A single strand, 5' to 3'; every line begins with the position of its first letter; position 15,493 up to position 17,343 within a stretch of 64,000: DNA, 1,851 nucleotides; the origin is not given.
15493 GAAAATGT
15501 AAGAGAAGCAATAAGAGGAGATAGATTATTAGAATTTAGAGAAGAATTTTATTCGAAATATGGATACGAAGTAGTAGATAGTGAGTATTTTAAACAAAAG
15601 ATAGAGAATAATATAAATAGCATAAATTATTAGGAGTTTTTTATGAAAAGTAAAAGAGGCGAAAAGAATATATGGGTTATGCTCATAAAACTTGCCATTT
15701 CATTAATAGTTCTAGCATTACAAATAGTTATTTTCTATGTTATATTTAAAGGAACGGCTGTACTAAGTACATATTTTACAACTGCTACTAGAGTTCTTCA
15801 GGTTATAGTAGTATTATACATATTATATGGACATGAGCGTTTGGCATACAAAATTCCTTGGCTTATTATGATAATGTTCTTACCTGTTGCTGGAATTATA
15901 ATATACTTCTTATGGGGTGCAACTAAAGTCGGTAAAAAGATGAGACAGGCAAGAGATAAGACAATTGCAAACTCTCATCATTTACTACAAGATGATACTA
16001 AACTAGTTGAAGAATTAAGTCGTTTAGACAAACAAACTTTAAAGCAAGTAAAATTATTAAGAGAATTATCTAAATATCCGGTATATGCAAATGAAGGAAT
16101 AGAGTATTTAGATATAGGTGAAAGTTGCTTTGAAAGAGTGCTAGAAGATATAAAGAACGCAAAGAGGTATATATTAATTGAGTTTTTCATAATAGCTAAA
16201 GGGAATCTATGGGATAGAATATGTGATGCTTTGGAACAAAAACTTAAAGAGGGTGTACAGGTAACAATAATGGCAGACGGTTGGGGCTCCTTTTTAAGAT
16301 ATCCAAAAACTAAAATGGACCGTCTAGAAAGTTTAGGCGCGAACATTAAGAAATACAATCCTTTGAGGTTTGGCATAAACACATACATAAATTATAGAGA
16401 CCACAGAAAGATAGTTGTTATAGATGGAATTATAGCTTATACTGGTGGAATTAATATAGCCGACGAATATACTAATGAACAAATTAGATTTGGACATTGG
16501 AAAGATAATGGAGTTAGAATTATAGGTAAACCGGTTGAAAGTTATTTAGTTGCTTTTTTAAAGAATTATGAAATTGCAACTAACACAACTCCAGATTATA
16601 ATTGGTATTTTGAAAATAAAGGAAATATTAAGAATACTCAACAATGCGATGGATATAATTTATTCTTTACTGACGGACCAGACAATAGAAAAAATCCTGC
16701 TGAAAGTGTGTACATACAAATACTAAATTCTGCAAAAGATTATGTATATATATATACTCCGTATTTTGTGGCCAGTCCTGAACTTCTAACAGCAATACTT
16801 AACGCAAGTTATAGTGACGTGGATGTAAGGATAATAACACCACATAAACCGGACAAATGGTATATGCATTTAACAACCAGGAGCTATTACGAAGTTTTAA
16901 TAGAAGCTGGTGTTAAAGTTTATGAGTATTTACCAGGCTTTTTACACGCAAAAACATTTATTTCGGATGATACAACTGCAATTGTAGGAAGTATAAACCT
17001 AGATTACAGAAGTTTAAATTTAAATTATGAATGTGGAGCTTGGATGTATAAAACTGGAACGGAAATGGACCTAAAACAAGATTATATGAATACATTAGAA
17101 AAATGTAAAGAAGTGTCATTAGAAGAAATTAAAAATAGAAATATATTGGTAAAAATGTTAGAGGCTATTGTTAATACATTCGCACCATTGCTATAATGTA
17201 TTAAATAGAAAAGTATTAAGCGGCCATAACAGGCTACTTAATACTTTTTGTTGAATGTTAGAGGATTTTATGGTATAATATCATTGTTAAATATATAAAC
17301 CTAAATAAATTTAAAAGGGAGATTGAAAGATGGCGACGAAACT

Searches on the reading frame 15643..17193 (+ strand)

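Call 66: search_protein_families(library=pfam, proteins=[window:15643-17193:+], max_evalue=0.00001)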
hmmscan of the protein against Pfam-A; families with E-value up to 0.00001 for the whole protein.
window:15643-17193:+ (517 aa): 3 families
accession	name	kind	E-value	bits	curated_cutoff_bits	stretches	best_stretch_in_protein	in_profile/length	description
PF13091.12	PLDc_2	-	1.5e-43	148.3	27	2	357-477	1-120/132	PLD-like domain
PF00614.28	PLDc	-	3.5e-16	58.8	21.9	2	431-457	2-28/28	Phospholipase D Active site motif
PF13396.11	PLDc_N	-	4.9e-07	30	23.3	1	51-92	1-41/42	Phospholipase_D-nuclease N-terminal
